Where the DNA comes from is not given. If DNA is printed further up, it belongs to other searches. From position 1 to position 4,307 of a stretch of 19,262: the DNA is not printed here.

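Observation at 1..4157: Giant adhesin-like protein built from an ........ array plus two recently duplicated modules of Ig-like domain and 7-unit FG-GAP block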

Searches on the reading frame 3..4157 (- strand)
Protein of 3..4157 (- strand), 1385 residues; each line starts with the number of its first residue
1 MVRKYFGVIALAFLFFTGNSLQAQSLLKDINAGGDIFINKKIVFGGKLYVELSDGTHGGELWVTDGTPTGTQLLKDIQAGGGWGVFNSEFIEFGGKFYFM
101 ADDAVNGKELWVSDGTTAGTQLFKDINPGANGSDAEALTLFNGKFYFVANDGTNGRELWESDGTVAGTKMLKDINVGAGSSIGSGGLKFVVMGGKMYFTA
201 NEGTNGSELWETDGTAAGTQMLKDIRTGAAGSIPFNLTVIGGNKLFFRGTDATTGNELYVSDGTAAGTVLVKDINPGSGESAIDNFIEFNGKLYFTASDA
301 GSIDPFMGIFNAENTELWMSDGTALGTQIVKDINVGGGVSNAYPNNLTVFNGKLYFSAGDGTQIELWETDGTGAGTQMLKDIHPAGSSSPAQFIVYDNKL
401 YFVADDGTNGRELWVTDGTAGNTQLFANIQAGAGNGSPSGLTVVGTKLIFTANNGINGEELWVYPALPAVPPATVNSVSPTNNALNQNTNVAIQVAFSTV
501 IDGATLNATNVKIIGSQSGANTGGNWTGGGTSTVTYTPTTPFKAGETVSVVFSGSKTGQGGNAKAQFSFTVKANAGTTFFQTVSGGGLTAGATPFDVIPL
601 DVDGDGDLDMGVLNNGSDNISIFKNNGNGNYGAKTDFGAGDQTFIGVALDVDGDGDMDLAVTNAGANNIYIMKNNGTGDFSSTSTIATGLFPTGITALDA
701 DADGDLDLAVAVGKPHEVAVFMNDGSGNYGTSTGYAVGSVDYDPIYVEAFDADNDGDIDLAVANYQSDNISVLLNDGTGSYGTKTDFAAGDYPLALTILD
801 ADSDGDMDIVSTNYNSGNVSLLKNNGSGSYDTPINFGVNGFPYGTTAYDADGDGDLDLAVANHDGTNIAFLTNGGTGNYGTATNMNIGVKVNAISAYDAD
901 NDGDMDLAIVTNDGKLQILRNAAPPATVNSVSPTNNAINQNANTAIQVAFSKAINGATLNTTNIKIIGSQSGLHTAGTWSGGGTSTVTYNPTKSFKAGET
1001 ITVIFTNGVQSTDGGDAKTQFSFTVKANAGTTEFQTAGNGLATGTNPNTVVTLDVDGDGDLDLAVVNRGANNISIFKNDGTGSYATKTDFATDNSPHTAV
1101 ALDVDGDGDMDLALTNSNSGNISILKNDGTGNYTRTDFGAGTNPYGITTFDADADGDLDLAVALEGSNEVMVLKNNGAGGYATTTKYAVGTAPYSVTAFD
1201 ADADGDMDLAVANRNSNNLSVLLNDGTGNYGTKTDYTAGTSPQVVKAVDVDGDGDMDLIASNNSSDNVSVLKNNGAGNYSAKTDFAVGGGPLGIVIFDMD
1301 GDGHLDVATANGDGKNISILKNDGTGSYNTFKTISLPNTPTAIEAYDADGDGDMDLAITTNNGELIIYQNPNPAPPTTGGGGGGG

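Call 6: search_protein_families(library=pfam, proteins=[window:3-4157:-], max_evalue=0.01)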
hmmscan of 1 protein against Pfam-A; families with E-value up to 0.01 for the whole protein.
window:3-4157:- (1385 aa): 3 families
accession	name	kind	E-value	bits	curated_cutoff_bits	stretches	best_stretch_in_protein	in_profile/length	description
PF13517.12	FG-GAP_3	-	1.6e-93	307.7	26.9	13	1054-1113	1-60/61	FG-GAP-like repeat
PF01839.29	FG-GAP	-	7.1e-23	80.5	22.1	3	1099-1126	5-27/37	FG-GAP repeat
PF13205.12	Big_5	-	1e-21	78.1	23.6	2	924-1024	4-104/105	Bacterial Ig-like domain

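Call 7: search_protein_families(library=ncbifam, proteins=[window:3-4157:-], max_evalue=0.01)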
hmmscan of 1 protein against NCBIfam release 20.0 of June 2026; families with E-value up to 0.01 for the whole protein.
window:3-4157:- (1385 aa): 2 families
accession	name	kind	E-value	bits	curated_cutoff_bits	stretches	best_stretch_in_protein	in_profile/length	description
TIGR04534.2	ELWxxDGT_rpt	domain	4.4e-152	494.1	65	9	194-239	1-46/47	ELWxxDGT repeat protein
NF033814.1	copper_CopC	equivalog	0.0083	16.5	95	0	925-1026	11-107/107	copper homeostasis periplasmic binding protein CopC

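Call 13: find_homologous_proteins(query=window:3-4157:-, max_evalue=1e-10)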
Query window:3-4157:- (1385 aa): 7986 proteins with E <= 1e-10 among 8000 candidates; the best 120 are listed.
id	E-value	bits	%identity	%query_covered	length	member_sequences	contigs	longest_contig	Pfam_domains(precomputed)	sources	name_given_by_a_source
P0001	0.0e+0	1096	39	31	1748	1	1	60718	PF19410.6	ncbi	ncbi:MAG: ELWxxDGT repeat protein, partial [Pirellulales bacterium]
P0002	0.0e+0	1057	45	30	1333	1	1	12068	PF00353.26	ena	-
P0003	0.0e+0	1029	40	32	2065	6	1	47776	PF17963.8,PF00404.25,PF17892.8,PF17803.8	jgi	jgi:ELWxxDGT repeat protein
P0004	5.9e-283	961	46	30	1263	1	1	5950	PF19410.6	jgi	jgi:ELWxxDGT repeat protein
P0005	4.4e-282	958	44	33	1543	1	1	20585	PF19410.6,PF16640.12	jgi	jgi:ELWxxDGT repeat protein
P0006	4.9e-273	928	42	33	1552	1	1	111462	PF13360.14,PF11617.14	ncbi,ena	-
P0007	5.8e-271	921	41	36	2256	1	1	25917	PF26182.1,PF19410.6,PF21461.4,PF18676.7,PF18962.8,PF26918.1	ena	-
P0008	2.7e-269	915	43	32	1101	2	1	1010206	PF01833.31,PF16686.12,PF18962.8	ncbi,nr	ncbi:hypothetical protein BKI52_18930 [marine bacterium AO1-C]|nr:hypothetical protein BKI52_18930 [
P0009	2.4e-264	899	40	33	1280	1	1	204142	PF18962.8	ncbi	-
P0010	3.7e-262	892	44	30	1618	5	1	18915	PF27332.1,PF02494.23,PF09136.17,PF19077.7,PF20164.5,PF17936.8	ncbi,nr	ncbi:HYR domain-containing protein [Corallococcus sp. AB049A]|nr:HYR domain-containing protein [Cora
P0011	5.1e-262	891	43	32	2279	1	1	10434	PF16640.12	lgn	-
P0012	4.0e-261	888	43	31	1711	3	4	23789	PF00404.25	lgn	-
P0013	5.3e-261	888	47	30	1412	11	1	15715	PF18962.8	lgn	-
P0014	9.0e-259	880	44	30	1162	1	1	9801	PF18962.8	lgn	-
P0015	3.9e-257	875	44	33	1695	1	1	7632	PF07610.18,PF17802.8,PF23193.2,PF24507.2,PF13620.13,PF17210.10,PF22544.3,PF22073.3,PF13715.13,PF15780.12,PF11974.15,PF22898.3,PF12371.15,PF09430.17,PF22904.4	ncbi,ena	-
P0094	7.4e-218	745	46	32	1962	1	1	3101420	PF13205.13,PF18676.7,PF18962.8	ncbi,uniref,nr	ncbi:putative secreted protein (Por secretion system target) [Lutibacter sp. Hel_I_33_5]|uniref:ELWx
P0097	6.7e-217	742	41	32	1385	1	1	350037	PF17963.8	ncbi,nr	ncbi:MAG: hypothetical protein IT371_03980 [Deltaproteobacteria bacterium]|nr:hypothetical protein [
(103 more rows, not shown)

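Call 24: find_related_loci(query=window:3-4157:-, collection=metagenome_contigs, flank=10000)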
Query window:3-4157:- (1385 aa) in metagenome_contigs; peptide patterns used: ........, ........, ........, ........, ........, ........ (x = any residue, [..] = any of these).
600 stretches matched a pattern (row limit reached: there are more); 281 encode a relative of the query (tblastn E <= 1e-3); the best 80 are kept; 80 distinct loci.
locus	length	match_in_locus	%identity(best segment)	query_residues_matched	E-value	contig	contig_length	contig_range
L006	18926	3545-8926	34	466-1370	3e-113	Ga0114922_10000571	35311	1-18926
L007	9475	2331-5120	30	465-1370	4e-80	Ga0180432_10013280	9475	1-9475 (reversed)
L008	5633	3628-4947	45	473-1356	2e-78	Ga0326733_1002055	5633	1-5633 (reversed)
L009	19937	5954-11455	34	464-1378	1e-89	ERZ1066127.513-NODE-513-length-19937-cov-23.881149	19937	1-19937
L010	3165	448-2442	33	575-1370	2e-59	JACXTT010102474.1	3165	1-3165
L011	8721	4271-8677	27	495-1378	2e-58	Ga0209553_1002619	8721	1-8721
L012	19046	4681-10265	34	461-1385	2e-92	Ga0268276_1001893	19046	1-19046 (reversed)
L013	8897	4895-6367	32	453-1370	8e-43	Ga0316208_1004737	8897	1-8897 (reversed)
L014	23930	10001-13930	39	471-1370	2e-155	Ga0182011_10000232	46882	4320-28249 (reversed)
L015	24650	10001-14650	28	461-1377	2e-34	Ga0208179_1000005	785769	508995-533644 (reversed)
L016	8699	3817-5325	30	475-1380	2e-34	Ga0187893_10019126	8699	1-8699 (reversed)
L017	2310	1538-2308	39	568-1358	2e-33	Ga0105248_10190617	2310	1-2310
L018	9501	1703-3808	26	581-1370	9e-29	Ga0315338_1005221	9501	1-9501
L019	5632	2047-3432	30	478-1376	1e-28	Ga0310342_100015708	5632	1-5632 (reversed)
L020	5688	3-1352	29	538-1375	3e-28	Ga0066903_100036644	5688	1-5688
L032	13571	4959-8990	30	597-1377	2e-23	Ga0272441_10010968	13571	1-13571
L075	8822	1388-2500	24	561-1371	2e-14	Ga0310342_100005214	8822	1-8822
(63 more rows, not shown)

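Call 47: search_protein_representatives(protein=window:558-4157:-)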
Query: 1200 residues. Proteins with E-value up to 0.001 (for the whole library): 137187; up to 1e-10: 91493; up to 1e-30: 36213. The best 150 are listed.
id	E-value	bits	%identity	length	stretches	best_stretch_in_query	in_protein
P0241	0.0e+00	1946.6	41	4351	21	32-300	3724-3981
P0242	0.0e+00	1812.4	40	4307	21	93-480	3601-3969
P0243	0.0e+00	1797.6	42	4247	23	56-284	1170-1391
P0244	0.0e+00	1422.3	40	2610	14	33-440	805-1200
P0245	0.0e+00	1400.2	48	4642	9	46-494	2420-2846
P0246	0.0e+00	1284.6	39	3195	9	650-1200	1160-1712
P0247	0.0e+00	1250.1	47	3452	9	94-463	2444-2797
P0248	0.0e+00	1135.1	46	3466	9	107-456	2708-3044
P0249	0.0e+00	1087.9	43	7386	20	1040-1200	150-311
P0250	0.0e+00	1069.2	39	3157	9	480-1199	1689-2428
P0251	0.0e+00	1057.7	48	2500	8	89-299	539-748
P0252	0.0e+00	1056.6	36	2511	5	467-1195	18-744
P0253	0.0e+00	1034.0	36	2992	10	619-1191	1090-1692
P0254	9.5e-293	991.1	48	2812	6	43-473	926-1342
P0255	3.1e-288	976.1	44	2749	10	93-427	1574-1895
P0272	1.6e-255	867.8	36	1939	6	472-1163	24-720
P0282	5.5e-240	816.4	37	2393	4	474-1199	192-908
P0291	3.2e-231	787.3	33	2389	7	475-1198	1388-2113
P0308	3.9e-220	750.6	41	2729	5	94-696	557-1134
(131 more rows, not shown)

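Call 49: search_protein_families(library=pfam, proteins=[P0308, P0252, P0282, P0272], max_evalue=0.00001)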
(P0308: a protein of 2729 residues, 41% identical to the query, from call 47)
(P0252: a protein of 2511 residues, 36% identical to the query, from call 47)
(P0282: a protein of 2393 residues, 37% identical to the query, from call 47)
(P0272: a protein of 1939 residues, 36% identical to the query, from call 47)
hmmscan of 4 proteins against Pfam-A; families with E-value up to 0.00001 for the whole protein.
P0308 (2729 aa): 5 families
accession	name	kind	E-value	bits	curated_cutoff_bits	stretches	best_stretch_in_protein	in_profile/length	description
PF05345.18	He_PIG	-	5.6e-152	495.1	24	16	1961-2046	1-96/96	Putative Ig domain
PF17963.7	Big_9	-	9.7e-16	58.9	23.6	0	1700-1785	1-89/89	Bacterial Ig domain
PF13927.12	Ig_3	-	3e-15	56.9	30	0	918-952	2-37/78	Immunoglobulin domain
PF01839.29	FG-GAP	-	2.6e-06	27.6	22.1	0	2438-2467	5-37/37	FG-GAP repeat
PF22085.1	NorB_cytochrome_c-like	-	5e-06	27.4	29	0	742-771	1-30/181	Nitric oxide reductase subunit B, cytochrome c-like domain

P0252 (2511 aa): 4 families
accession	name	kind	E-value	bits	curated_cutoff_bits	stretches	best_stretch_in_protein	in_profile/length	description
PF13517.12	FG-GAP_3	-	7.9e-209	677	26.9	29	1959-2018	1-60/61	FG-GAP-like repeat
PF13205.12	Big_5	-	3.5e-64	214.6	23.6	5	21-123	3-104/105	Bacterial Ig-like domain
PF01839.29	FG-GAP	-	1.1e-57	191.6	22.1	0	1337-1365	1-35/37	FG-GAP repeat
PF13620.12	CarboxypepD_reg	-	6.9e-08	33.2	32.3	1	2283-2390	2-81/82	Carboxypeptidase regulatory-like domain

P0282 (2393 aa): 5 families
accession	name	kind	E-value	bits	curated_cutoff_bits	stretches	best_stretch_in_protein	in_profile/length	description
PF13517.12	FG-GAP_3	-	3.9e-159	517.8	26.9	18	319-378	1-60/61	FG-GAP-like repeat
PF01839.29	FG-GAP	-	3.3e-59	196.4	22.1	2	312-336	2-26/37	FG-GAP repeat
PF13205.12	Big_5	-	1.2e-29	103.5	23.6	3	635-735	4-104/105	Bacterial Ig-like domain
PF18911.6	PKD_4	-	1.3e-10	41.6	27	1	1550-1608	19-77/85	PKD domain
PF00801.26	PKD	-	6.5e-10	39.3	23.5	1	1550-1610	12-76/80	PKD domain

P0272 (1939 aa): 4 families
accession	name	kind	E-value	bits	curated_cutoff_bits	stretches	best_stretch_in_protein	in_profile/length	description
PF13517.12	FG-GAP_3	-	2.1e-160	521.9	26.9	20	251-313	1-59/61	FG-GAP-like repeat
PF13205.12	Big_5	-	5.2e-54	181.8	23.6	4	1388-1488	5-104/105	Bacterial Ig-like domain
PF01839.29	FG-GAP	-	1.7e-47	159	22.1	0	1610-1634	4-34/37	FG-GAP repeat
PF13860.13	FlgD_ig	-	7.6e-10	39.1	27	1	1874-1926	23-75/79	FlgD Ig-like domain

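Call 69: search_solved_structures(query=window:3-4157:-, max_evalue=0.001)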
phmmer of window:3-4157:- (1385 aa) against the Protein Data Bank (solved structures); distinct sequences matched with E-value up to 0.001: 0.

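Call 75: search_protein_families(library=pfam, proteins=[L032:4221-9176:+, L014:8735-15994:+, L011:3890-8719:+], max_evalue=0.00001)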
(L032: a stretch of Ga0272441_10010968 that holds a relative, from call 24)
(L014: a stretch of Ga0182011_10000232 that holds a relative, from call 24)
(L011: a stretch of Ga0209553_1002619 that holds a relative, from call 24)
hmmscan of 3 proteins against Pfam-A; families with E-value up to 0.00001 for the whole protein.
L032:4221-9176:+ (1652 aa): 4 families
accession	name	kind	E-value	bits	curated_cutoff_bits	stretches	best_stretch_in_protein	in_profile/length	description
PF13517.12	FG-GAP_3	-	2.8e-209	678.5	26.9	18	959-1018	1-60/61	FG-GAP-like repeat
PF20009.4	GEVED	-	7e-35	120.1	24.4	3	661-735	2-78/78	GEVED domain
PF01839.29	FG-GAP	-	1.6e-22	79.4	22.1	0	953-981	3-27/37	FG-GAP repeat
PF24511.1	DUF7591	-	2.1e-10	41.1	27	0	781-850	16-84/105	Domain of unknown function (DUF7591)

L014:8735-15994:+ (2420 aa): 13 families
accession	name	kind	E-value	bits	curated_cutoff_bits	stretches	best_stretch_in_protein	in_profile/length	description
PF13517.12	FG-GAP_3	-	4.2e-153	498.5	26.9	15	442-508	1-61/61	FG-GAP-like repeat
PF01839.29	FG-GAP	-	3.4e-94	308.1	22.1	0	490-514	2-26/37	FG-GAP repeat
PF13570.13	Beta-prop_ACSF4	-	1.8e-36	126.6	133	2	2121-2280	43-203/329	Beta-alanine-activating enzyme, beta-propeller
PF13205.12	Big_5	-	3.5e-23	82.8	23.6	2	804-905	4-104/105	Bacterial Ig-like domain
PF13360.13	PQQ_2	-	3.3e-19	69.9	27.6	2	1955-2154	18-223/233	Outer membrane protein assembly factor BamB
PF14783.12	BBS2_Mid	-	1.1e-10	42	27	0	437-470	1-33/108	Ciliary BBSome complex subunit 2, middle region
PF12256.14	TcdB_toxin_midN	-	1.5e-09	37.9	24.8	0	1018-1048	20-50/181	Insecticide toxin TcdB middle/N-terminal region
PF10282.15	Lactonase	-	4.5e-09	36.4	21.7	0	1382-1527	83-236/344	Lactonase, 7-bladed beta-propeller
PF18962.6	Por_Secre_tail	-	5.1e-09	36.7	27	1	2342-2417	2-74/75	Secretion system C-terminal sorting domain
PF01833.30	TIG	-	1.2e-07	32.1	20.9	1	329-394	1-67/84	IPT/TIG domain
PF16743.10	PliI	-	1.6e-07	31.5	27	0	491-512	60-81/123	Periplasmic lysozyme inhibitor of I-type lysozyme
PF02012.26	BNR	-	3e-07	29.9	27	0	238-248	1-11/12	BNR/Asp-box repeat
PF14779.12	BBS1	-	3.5e-07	30.4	27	0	543-584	14-59/254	Ciliary BBSome complex subunit 1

L011:3890-8719:+ (1610 aa): 4 families
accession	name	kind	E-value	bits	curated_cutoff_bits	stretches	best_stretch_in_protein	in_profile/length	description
PF13517.12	FG-GAP_3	-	2.5e-178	579.3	26.9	17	510-569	1-60/61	FG-GAP-like repeat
PF01839.29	FG-GAP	-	5.6e-40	135.1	22.1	0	1516-1544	3-27/37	FG-GAP repeat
PF20009.4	GEVED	-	8.1e-40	136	24.4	3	155-229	2-78/78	GEVED domain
PF12256.14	TcdB_toxin_midN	-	1.8e-09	37.6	24.8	0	1011-1038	27-52/181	Insecticide toxin TcdB middle/N-terminal region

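Call 78: search_protein_families(library=pfam, proteins=[P0004], max_evalue=1)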
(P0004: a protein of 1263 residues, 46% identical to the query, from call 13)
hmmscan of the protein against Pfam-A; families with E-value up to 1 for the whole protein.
P0004 (1263 aa): 5 families
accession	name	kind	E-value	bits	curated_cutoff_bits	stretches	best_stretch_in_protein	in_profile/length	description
PF07595.18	Planc_extracel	-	0.00062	19.8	25.5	1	15-33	2-20/20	Planctomycete extracellular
PF23727.1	Beta-prop_FAM234A_B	-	0.006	15.6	26.4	0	154-170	52-68/467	FAM234A/B beta-propeller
PF14485.11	DUF4431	-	0.0065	16.7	24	0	388-404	17-33/48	Domain of unknown function (DUF4431)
PF13313.11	DUF4082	-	0.015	15.7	28.4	0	485-517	27-61/143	Domain of unknown function (DUF4082)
PF24377.1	DUF7533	-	0.16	12.5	27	0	541-573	6-38/74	Family of unknown function (DUF7533)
